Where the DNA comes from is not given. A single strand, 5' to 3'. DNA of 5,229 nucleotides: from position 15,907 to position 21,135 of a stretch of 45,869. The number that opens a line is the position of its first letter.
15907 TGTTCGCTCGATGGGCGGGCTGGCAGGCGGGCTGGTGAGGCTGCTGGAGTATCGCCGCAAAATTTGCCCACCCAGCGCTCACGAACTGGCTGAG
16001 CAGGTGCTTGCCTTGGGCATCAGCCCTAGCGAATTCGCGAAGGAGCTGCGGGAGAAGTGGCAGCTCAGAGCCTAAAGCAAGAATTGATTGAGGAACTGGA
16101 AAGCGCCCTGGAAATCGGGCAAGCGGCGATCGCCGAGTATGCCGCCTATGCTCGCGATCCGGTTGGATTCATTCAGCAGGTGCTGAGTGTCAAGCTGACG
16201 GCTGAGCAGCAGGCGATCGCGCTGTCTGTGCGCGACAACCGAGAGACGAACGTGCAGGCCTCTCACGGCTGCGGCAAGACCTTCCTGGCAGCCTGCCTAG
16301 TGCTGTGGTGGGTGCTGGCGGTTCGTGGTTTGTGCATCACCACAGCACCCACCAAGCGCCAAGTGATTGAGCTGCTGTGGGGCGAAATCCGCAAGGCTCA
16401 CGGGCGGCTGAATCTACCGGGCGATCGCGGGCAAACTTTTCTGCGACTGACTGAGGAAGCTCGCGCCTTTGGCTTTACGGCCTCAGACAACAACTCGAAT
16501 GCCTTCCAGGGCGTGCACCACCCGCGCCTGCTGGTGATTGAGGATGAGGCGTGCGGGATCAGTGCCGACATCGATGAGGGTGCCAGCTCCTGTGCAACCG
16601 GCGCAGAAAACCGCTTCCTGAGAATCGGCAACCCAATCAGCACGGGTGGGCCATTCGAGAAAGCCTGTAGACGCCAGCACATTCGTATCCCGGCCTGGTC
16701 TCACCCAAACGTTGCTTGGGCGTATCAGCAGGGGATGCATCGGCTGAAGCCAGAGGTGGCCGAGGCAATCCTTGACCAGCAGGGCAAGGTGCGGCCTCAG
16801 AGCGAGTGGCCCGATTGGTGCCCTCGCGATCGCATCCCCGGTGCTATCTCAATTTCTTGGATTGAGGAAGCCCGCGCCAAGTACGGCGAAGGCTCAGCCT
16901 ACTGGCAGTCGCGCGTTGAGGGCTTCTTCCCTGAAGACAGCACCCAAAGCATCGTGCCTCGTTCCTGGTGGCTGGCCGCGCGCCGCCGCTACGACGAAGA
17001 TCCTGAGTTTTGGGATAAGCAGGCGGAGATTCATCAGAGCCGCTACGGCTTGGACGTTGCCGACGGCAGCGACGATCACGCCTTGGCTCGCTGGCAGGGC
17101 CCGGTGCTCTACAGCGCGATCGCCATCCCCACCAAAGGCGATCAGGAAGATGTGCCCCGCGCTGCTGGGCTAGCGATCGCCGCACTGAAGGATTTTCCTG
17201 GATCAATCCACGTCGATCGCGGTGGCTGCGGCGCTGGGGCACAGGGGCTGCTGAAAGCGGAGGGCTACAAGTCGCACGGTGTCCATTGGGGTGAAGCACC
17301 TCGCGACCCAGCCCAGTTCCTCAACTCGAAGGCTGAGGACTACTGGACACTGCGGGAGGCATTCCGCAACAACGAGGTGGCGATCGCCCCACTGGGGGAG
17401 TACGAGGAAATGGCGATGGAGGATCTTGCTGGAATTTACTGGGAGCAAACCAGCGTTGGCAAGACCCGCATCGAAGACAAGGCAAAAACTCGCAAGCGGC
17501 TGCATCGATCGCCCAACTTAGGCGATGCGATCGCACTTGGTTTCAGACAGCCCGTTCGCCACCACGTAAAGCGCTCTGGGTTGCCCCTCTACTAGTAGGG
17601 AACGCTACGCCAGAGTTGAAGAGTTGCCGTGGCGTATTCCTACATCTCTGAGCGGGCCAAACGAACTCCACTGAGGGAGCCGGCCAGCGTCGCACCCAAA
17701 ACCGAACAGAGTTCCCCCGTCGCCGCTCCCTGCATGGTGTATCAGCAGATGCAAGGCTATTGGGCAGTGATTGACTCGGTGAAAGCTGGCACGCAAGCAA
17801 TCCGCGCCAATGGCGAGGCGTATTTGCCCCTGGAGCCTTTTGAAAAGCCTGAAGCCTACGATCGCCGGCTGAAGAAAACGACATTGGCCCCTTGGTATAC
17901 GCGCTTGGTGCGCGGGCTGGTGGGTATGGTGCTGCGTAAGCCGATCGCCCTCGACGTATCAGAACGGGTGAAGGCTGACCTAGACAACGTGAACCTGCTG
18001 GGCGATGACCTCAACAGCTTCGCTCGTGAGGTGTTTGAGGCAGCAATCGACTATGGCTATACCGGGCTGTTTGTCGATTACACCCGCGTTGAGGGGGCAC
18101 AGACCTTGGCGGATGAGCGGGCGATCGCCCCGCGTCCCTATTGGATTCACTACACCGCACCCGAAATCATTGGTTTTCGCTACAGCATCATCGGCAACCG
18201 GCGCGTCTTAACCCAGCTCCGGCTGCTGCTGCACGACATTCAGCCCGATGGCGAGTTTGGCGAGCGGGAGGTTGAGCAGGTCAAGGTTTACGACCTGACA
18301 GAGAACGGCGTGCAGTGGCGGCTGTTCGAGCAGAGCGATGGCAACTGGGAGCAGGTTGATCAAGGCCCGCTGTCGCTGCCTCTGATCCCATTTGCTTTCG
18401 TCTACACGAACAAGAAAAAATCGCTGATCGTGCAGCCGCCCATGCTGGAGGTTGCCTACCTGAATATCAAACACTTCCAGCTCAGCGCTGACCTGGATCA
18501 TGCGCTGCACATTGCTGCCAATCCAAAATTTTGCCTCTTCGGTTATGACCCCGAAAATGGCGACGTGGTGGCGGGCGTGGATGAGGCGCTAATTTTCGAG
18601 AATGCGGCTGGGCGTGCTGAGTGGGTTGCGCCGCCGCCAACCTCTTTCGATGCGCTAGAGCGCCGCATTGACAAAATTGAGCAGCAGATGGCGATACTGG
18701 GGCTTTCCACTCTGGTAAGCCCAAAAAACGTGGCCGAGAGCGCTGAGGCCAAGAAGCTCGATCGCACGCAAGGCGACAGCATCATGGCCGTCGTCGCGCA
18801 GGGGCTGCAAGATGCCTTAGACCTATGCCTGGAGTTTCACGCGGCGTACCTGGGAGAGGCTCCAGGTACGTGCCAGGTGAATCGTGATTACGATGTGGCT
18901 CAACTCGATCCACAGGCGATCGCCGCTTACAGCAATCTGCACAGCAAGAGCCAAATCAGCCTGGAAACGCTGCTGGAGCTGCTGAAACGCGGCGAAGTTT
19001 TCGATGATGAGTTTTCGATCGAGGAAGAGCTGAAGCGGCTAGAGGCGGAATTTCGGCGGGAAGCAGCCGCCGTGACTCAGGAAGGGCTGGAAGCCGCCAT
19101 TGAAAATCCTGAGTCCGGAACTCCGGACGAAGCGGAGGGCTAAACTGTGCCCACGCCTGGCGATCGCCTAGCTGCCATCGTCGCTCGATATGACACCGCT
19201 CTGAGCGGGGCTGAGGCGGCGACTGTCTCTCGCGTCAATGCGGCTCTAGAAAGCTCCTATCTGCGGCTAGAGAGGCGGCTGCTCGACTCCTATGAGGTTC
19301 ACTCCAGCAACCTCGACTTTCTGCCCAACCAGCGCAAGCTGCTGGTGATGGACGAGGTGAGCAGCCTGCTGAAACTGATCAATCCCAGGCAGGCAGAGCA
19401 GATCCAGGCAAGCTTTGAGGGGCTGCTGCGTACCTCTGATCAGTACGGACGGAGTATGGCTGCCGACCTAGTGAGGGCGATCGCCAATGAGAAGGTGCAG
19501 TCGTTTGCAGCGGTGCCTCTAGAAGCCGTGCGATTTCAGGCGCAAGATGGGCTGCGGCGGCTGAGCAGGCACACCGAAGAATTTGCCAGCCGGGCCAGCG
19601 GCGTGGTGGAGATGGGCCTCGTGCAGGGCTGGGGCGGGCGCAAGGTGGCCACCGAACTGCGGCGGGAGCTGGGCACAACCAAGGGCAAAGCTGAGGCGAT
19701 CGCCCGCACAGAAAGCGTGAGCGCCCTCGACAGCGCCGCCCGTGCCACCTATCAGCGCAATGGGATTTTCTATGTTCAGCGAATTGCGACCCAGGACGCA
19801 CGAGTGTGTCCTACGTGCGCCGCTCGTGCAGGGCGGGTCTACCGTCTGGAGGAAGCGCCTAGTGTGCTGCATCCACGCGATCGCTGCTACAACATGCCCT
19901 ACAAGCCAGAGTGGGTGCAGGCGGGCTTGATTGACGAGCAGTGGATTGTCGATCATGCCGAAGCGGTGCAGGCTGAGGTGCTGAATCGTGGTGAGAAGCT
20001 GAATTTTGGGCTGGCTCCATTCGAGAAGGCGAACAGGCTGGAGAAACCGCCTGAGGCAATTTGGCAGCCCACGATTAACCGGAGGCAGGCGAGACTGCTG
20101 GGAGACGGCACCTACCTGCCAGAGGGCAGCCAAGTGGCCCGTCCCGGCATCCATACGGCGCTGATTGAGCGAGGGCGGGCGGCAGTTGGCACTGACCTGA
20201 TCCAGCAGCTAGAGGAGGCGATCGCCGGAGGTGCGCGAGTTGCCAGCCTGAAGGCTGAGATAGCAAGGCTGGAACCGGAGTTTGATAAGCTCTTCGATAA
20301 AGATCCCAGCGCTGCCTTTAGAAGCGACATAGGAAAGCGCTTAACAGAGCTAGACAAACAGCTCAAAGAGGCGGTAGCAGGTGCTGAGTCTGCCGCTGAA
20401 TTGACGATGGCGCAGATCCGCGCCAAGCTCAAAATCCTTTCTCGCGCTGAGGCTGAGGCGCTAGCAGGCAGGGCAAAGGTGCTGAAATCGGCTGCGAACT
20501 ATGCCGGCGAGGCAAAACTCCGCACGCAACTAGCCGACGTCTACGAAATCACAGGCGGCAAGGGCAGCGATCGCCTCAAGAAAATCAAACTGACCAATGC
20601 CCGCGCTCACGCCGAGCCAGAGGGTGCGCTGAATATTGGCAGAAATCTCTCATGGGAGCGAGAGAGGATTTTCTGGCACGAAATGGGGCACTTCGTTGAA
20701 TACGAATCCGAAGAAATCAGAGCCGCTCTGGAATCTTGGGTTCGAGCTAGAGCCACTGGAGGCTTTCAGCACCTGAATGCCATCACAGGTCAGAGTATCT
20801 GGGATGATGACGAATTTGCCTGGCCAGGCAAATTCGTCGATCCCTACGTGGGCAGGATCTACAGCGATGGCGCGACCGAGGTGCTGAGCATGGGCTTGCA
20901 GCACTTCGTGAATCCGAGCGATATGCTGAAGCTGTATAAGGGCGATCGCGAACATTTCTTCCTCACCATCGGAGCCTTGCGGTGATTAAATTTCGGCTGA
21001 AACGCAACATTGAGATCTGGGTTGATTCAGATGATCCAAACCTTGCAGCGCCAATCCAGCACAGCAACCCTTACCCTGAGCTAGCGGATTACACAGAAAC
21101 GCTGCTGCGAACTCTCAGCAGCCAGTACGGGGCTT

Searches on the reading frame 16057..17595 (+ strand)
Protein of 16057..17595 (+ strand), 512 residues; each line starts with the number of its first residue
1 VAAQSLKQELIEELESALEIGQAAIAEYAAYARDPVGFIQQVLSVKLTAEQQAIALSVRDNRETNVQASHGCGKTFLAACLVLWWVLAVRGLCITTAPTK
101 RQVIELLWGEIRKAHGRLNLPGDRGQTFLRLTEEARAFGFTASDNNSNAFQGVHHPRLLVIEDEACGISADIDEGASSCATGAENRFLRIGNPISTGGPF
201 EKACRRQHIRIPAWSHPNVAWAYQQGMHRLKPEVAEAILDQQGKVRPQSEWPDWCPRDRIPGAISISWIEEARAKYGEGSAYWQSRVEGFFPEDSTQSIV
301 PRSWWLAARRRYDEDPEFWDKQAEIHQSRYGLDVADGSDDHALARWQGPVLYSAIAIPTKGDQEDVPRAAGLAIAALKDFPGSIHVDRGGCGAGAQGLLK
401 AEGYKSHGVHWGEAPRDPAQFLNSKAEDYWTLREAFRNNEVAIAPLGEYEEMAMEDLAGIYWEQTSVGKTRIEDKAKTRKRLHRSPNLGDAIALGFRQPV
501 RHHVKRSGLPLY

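Call 7: search_protein_families(library=phrogs, proteins=[window:16057-17595:+], max_evalue=0.01)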
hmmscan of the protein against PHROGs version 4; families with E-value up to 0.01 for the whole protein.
window:16057-17595:+ (512 aa): 3 families
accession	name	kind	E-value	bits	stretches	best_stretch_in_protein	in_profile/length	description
phrog_2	-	head and packaging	1.6e-24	87.7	1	34-503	253-596/807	terminase large subunit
phrog_5902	-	unknown function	2.1e-17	64.5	1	29-207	16-206/359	-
phrog_7579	-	head and packaging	0.0042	17.3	1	46-223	2-177/239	terminase large subunit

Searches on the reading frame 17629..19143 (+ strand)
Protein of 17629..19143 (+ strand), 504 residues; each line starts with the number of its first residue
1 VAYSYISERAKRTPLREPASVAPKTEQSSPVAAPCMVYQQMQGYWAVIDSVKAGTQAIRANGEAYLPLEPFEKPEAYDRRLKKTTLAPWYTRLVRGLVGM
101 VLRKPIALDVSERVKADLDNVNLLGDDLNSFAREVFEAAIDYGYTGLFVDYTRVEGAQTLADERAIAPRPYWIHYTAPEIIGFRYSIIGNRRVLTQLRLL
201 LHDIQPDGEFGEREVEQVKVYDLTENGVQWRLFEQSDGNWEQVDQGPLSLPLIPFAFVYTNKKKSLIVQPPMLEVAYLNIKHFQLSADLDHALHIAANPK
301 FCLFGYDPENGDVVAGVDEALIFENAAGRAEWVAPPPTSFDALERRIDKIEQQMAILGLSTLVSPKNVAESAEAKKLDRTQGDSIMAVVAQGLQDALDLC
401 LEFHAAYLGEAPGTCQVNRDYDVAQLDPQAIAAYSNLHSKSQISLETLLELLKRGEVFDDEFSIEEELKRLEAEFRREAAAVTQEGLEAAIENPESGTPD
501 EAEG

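Call 7: search_protein_families(library=phrogs, proteins=[window:17629-19143:+], max_evalue=0.01)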
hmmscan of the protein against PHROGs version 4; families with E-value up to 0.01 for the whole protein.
window:17629-19143:+ (504 aa): 2 families
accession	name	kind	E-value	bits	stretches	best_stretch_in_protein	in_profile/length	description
phrog_145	-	head and packaging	1.8e-112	377.6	1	26-489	5-480/493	portal protein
phrog_2417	-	unknown function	6.5e-08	33.4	1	41-217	16-184/242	-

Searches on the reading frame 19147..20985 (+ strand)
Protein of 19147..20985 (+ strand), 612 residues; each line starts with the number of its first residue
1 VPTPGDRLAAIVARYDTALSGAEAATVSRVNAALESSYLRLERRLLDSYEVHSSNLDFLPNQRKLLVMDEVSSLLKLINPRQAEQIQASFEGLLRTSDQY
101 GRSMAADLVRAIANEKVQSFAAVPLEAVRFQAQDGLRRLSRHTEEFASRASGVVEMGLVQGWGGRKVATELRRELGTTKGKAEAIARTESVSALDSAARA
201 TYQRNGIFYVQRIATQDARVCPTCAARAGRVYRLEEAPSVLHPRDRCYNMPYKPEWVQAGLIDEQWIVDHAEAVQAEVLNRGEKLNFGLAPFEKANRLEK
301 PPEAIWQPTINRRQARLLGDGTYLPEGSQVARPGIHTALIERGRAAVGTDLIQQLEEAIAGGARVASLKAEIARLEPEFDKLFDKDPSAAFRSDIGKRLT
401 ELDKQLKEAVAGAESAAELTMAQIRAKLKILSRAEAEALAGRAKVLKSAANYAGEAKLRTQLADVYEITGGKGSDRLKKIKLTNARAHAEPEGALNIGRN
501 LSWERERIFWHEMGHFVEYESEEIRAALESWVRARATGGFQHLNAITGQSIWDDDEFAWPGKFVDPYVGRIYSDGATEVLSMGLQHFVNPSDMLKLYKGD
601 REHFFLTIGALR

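Call 7: search_protein_families(library=phrogs, proteins=[window:19147-20985:+], max_evalue=0.01)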
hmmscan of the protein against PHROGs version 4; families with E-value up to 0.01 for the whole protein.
window:19147-20985:+ (612 aa): 22 families
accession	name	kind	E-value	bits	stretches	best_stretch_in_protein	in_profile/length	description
phrog_20397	-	unknown function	5.6e-23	82.5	1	451-610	278-432/589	-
phrog_241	-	head and packaging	6.9e-19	69.3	1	1-263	10-283/679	head morphogenesis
phrog_4728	-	head and packaging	6.5e-18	65.8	1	138-259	176-306/591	head morphogenesis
phrog_115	-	head and packaging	3.6e-17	63.8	1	138-256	198-321/665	minor head protein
phrog_6577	-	unknown function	3.6e-17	63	1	118-260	87-237/1066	-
phrog_595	-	head and packaging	4e-14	53.8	1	143-270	182-315/513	head maturation protease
phrog_19443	-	head and packaging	8.7e-14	51.9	2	137-224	159-244/579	minor head protein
phrog_2299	-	unknown function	8.1e-13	48.2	1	445-574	809-932/995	-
phrog_2841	-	head and packaging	2.6e-11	44.2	1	142-257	191-311/525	minor head protein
phrog_7625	-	head and packaging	1.6e-10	41.5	1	137-260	122-256/504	head morphogenesis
phrog_19480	-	head and packaging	5.7e-09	35.8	1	158-251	642-735/737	head morphogenesis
phrog_33618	-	unknown function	2.2e-08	34.7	1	509-591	282-366/386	-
phrog_2468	-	head and packaging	4.8e-08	33.8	1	138-237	140-241/303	head morphogenesis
phrog_2662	-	head and packaging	4.9e-08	33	1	126-236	567-679/717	portal protein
phrog_8561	-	unknown function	5.2e-07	29.9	1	363-592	252-462/497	-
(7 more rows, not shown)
